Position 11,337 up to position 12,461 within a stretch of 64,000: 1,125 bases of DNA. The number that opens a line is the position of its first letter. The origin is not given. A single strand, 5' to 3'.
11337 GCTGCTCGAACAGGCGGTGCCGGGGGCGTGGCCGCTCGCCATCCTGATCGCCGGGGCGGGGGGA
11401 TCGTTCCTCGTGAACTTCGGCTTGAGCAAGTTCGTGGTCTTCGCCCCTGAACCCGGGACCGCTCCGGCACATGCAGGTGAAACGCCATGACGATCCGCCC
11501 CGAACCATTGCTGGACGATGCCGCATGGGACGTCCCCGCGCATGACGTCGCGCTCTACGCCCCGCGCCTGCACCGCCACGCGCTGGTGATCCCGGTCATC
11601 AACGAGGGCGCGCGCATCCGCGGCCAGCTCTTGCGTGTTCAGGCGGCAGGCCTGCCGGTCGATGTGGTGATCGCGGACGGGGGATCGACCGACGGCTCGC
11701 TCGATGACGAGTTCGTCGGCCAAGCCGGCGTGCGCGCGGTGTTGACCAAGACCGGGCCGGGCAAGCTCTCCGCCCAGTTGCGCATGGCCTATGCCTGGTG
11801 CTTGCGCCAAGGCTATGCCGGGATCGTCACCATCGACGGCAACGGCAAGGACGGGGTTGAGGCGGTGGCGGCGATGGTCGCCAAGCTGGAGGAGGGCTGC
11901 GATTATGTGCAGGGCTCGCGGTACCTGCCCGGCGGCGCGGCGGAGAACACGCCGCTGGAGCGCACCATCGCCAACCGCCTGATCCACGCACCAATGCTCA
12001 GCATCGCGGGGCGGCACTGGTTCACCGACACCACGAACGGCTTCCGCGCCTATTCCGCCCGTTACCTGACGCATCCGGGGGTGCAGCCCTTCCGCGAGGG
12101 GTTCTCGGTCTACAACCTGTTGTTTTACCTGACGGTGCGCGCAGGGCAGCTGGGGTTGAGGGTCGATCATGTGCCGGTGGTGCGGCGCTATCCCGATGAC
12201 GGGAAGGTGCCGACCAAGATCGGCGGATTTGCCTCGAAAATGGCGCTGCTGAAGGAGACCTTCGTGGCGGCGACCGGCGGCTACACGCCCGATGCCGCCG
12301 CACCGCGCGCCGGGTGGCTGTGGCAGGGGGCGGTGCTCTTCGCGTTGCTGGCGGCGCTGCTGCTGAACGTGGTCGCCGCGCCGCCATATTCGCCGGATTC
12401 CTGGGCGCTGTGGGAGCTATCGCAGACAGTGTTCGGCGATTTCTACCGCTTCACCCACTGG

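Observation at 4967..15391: Translationally coupled ~9-kb operon resembling a lipid-carrier-linked sugar remodelling and transfer pathway of unknown product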

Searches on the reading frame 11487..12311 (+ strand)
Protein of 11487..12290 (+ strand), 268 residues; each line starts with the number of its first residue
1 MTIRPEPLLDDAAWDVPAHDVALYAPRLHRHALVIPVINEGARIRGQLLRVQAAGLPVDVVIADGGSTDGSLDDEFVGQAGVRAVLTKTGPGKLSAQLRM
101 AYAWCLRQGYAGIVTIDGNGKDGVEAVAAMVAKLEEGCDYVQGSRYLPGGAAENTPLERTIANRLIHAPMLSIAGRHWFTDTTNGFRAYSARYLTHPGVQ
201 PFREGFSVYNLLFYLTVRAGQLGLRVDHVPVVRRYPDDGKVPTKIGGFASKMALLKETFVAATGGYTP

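Call 33: search_dna_similar(query=window:11487-12290:+, collection=plasmids, mode=protein, max_evalue=1e-40, max_rows=40)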
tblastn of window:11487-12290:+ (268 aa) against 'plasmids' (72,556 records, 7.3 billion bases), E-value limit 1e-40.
Records with a match: 10; places in all: 10; records where one place covers at least 80% of the query: 10.
Best place of each record, by identity: 60-80% 8; <60% 2.
By first word of the organism name: Cereibacter 3; Sagittula 1; Roseobacter 1; Sphingomonas 1; Ruegeria 1; Rhodobacter 1; Azospirillum 1; Psychrobacter 1.
By predicted mobility (MOB-suite, as given by PLSDB): non-mobilizable 8; mobilizable 2.
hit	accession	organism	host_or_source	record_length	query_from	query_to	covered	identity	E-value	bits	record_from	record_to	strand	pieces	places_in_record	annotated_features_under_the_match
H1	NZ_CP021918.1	Sagittula sp. P11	cell culture,sulfidic waters (60 m) ...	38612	6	268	98%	75.3%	4e-126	401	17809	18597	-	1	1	glycosyltransferase family 2 protein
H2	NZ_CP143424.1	Roseobacter litoralis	Fucus vesiculosus var. spiralis,cell ...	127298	9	268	97%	68.5%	6e-111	358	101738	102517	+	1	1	glycosyltransferase family 2 protein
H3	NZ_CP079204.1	Sphingomonas sanguinis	cell culture,morning glory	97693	12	268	96%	68.5%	1e-109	354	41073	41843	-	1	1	glycosyltransferase family 2 protein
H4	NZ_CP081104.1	Ruegeria conchae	-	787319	9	268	97%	64.6%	1e-108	351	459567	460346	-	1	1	glycosyltransferase family 2 protein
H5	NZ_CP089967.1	Cereibacter azotoformans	Owen's River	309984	4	268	99%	60.4%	3e-97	319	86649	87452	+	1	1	glycosyltransferase family 2 protein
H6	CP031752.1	Cereibacter sphaeroides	cell culture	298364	4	268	99%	60.4%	9e-97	317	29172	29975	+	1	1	glycosyltransferase family 2 protein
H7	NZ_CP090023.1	Cereibacter azotoformans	cell culture,Aquaculture sediment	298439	4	268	99%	60.4%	9e-97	317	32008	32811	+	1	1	glycosyltransferase family 2 protein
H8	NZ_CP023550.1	Rhodobacter sp. CZR27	cell culture,paddy soil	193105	11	268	96%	62.0%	2e-96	316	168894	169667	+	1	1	glycosyltransferase family 2 protein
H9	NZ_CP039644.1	Azospirillum sp. TSA2s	Soil,rice paddy soil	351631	12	268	96%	53.3%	2e-81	273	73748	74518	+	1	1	glycosyltransferase family 2 protein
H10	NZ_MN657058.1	Psychrobacter sp.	-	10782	14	267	95%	41.7%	2e-64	224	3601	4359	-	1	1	glycosyltransferase family 2 protein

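Call 34: get_annotated_region(hit=H6, flank=12000)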
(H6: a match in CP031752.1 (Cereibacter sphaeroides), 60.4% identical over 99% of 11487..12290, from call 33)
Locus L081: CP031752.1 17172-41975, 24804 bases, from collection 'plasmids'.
description: Cereibacter sphaeroides strain EBL0706 plasmid p.A, complete sequence
organism: Cereibacter sphaeroides (NCBI taxid 1063)
taxonomy: Bacteria; Pseudomonadota; Alphaproteobacteria; Rhodobacterales; Paracoccaceae; Cereibacter; Cereibacter sphaeroides
host: -; source: cell culture; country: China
typing (MOB-suite, as given by PLSDB): non-mobilizable; replicon rep_cluster_252
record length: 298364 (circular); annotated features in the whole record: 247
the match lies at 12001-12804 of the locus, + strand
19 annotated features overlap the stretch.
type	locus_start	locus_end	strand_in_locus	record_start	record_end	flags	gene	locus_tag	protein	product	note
CDS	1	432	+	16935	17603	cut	-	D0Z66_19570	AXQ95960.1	cytochrome C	-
CDS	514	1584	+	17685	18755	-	-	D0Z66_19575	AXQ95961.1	FUSC family protein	-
CDS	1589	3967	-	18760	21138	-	-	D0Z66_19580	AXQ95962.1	mechanosensitive ion channel protein MscS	-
CDS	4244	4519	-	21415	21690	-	-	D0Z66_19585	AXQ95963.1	hypothetical protein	-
CDS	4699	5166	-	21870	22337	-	-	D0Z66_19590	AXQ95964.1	dUTP diphosphatase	-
CDS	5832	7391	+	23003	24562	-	-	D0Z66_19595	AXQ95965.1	hypothetical protein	-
CDS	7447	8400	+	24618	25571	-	-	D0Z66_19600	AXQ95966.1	hypothetical protein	-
CDS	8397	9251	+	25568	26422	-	-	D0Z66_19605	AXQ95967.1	sugar phosphate isomerase/epimerase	-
CDS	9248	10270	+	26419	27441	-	-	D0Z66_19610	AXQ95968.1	hypothetical protein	-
CDS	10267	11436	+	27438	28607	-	-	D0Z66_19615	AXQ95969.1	FAD-binding oxidoreductase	-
CDS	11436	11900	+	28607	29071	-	-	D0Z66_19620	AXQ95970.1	GtrA family protein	-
CDS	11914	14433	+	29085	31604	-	-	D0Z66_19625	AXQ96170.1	glycosyltransferase family 2 protein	-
CDS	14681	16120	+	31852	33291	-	-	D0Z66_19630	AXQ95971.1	hypothetical protein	-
CDS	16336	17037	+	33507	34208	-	-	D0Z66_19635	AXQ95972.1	hypothetical protein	-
CDS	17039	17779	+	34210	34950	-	-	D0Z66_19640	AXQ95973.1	hypothetical protein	-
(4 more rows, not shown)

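Call 35: get_annotated_region(hit=H3, flank=10000)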
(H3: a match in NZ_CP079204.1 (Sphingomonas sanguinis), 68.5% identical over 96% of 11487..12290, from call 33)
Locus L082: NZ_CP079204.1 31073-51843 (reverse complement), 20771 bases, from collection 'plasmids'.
description: Sphingomonas sanguinis strain NP2-R2 plasmid pNP2-R2, complete sequence
organism: Sphingomonas sanguinis (NCBI taxid 33051)
taxonomy: Bacteria; Pseudomonadota; Alphaproteobacteria; Sphingomonadales; Sphingomonadaceae; Sphingomonas; Sphingomonas sanguinis
host: -; source: cell culture,morning glory; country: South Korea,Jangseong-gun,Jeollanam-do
typing (MOB-suite, as given by PLSDB): mobilizable; replicon rep_cluster_545,rep_cluster_596; relaxase MOBP
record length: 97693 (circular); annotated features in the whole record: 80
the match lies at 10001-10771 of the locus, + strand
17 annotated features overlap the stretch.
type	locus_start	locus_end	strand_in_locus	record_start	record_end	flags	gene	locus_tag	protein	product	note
CDS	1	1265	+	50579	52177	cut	-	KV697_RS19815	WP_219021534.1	right-handed parallel beta-helix repeat-containing protein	-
CDS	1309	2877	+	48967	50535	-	-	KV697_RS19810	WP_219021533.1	hypothetical protein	-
CDS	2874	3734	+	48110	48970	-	-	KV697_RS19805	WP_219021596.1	glycosyltransferase family 2 protein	-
CDS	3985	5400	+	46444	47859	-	-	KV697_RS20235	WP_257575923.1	sugar transferase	-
CDS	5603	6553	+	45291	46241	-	-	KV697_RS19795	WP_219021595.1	hypothetical protein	-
CDS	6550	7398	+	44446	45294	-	-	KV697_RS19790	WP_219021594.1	sugar phosphate isomerase/epimerase family protein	-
CDS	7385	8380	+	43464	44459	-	-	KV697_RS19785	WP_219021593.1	hypothetical protein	-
CDS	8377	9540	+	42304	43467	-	-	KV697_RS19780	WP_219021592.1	FAD-dependent oxidoreductase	-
CDS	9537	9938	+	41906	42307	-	-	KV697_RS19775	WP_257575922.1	GtrA family protein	-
CDS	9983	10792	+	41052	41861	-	-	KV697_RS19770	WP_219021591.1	glycosyltransferase family 2 protein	-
CDS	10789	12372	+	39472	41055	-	-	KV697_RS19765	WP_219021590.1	hypothetical protein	-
CDS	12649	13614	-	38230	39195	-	-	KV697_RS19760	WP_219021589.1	class I SAM-dependent methyltransferase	-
CDS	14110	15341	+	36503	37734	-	-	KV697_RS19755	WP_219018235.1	IS3 family transposase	-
CDS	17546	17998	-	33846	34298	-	-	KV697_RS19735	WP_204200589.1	DUF190 domain-containing protein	-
CDS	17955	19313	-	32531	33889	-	-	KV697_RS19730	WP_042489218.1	voltage-gated chloride channel family protein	-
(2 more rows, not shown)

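Call 64: get_annotated_region(hit=H10, flank=8000)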
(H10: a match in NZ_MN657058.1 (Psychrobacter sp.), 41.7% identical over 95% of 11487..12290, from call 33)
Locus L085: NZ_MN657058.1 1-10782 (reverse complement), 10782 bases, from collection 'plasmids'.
description: Psychrobacter sp. strain ANT_P22 plasmid pA22P4, complete sequence
organism: Psychrobacter sp. (NCBI taxid 56811)
taxonomy: Bacteria; Pseudomonadota; Gammaproteobacteria; Moraxellales; Moraxellaceae; Psychrobacter; Psychrobacter sp.
host: -; source: -; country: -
typing (MOB-suite, as given by PLSDB): non-mobilizable
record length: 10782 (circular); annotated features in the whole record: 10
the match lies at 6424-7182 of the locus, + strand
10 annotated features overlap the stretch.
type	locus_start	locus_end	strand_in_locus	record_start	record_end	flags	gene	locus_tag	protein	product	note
CDS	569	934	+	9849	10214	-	mobC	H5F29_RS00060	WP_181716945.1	plasmid mobilization relaxosome protein MobC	-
CDS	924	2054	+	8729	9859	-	-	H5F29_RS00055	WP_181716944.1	relaxase/mobilization nuclease domain-containing protein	-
CDS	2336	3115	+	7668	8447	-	-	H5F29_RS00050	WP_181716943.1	NAD(P)-dependent oxidoreductase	-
CDS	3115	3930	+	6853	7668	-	-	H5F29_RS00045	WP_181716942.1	TIM barrel protein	-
CDS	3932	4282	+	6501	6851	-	-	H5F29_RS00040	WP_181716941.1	SMR family transporter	-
CDS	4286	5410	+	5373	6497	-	-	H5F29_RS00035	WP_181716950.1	FAD-dependent oxidoreductase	-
CDS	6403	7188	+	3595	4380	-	-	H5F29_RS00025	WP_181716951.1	glycosyltransferase family 2 protein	-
CDS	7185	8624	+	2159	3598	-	-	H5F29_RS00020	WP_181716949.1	hypothetical protein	-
CDS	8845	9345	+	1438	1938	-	-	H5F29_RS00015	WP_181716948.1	plasmid replication DNA-binding protein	-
CDS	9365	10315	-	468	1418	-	repM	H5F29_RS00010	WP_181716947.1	replication initiation protein RepM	GO:0006270 - DNA replication initiation [Evidence IEA]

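Call 65: get_annotated_region(hit=H9, flank=10000)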
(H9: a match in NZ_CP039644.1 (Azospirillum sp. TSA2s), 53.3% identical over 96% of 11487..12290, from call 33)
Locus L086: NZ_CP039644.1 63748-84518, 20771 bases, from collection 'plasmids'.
description: Azospirillum sp. TSA2s plasmid p2, complete sequence
organism: Azospirillum sp. TSA2s (NCBI taxid 709810)
taxonomy: Bacteria; Pseudomonadota; Alphaproteobacteria; Rhodospirillales; Azospirillaceae; Azospirillum; Azospirillum sp. TSA2s
host: -; source: Soil,rice paddy soil; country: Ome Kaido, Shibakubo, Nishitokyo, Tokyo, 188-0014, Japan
typing (MOB-suite, as given by PLSDB): mobilizable; replicon rep_cluster_1806; relaxase MOBP
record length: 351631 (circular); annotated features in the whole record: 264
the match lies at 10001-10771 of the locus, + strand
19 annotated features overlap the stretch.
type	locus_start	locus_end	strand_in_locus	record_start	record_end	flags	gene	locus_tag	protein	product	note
CDS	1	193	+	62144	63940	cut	-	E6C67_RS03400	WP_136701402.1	tetratricopeptide repeat protein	-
CDS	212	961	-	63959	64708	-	-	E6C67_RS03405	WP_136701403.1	class I SAM-dependent methyltransferase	-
CDS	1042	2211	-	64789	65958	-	-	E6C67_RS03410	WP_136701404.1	glycosyltransferase family 4 protein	-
CDS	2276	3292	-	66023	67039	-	-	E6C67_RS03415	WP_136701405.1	GDP-mannose 4,6-dehydratase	-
CDS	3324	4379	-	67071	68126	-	gmd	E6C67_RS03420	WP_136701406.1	GDP-mannose 4,6-dehydratase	GO:0000271 - polysaccharide biosynthetic process [Evidence IEA]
CDS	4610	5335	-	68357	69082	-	-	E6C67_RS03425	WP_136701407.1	methyltransferase domain-containing protein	-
CDS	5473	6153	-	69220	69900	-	-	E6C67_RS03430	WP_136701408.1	class I SAM-dependent methyltransferase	-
CDS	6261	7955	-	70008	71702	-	-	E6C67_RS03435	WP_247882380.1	ABC transporter ATP-binding protein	-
CDS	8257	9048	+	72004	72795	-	-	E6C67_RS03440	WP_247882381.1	hypothetical protein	-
CDS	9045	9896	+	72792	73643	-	-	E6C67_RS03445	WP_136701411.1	TIM barrel protein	-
CDS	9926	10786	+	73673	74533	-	-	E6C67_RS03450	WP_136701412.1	glycosyltransferase family 2 protein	-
CDS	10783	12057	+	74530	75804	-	-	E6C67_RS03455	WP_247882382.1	FAD-dependent oxidoreductase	-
CDS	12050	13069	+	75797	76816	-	-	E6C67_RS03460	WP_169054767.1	glycosyltransferase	-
CDS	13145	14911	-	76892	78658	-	-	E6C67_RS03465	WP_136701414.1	glycosyltransferase family 9 protein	-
CDS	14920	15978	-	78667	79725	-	-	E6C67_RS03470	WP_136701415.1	glycosyltransferase 61 family protein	-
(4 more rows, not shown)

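Call 76: search_solved_structures(query=A3, max_evalue=0.001, show_alignments=2)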
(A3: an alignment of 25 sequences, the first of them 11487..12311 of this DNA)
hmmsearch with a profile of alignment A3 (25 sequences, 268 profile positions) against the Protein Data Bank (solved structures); distinct sequences matched with E-value up to 0.001: 5.
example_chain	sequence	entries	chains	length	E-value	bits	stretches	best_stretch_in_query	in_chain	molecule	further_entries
5mlz_A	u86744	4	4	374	2.2e-09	40.4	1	26-195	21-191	Dolichol monophosphate mannose synthase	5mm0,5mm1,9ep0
9hwj_A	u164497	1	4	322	2.5e-05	27.1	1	28-150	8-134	Undecaprenyl-phosphate 4-deoxy-4-formamido-L-arabinose transferase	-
9nye_A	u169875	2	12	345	6.6e-05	25.7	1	6-151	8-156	Glycosyltransferase sll0501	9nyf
5eke_A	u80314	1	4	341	0.00011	25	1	9-151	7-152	Uncharacterized glycosyltransferase sll0501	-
5ekp_C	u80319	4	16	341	0.00011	25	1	9-151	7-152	Uncharacterized glycosyltransferase sll0501 | Glycosyltransferase sll0501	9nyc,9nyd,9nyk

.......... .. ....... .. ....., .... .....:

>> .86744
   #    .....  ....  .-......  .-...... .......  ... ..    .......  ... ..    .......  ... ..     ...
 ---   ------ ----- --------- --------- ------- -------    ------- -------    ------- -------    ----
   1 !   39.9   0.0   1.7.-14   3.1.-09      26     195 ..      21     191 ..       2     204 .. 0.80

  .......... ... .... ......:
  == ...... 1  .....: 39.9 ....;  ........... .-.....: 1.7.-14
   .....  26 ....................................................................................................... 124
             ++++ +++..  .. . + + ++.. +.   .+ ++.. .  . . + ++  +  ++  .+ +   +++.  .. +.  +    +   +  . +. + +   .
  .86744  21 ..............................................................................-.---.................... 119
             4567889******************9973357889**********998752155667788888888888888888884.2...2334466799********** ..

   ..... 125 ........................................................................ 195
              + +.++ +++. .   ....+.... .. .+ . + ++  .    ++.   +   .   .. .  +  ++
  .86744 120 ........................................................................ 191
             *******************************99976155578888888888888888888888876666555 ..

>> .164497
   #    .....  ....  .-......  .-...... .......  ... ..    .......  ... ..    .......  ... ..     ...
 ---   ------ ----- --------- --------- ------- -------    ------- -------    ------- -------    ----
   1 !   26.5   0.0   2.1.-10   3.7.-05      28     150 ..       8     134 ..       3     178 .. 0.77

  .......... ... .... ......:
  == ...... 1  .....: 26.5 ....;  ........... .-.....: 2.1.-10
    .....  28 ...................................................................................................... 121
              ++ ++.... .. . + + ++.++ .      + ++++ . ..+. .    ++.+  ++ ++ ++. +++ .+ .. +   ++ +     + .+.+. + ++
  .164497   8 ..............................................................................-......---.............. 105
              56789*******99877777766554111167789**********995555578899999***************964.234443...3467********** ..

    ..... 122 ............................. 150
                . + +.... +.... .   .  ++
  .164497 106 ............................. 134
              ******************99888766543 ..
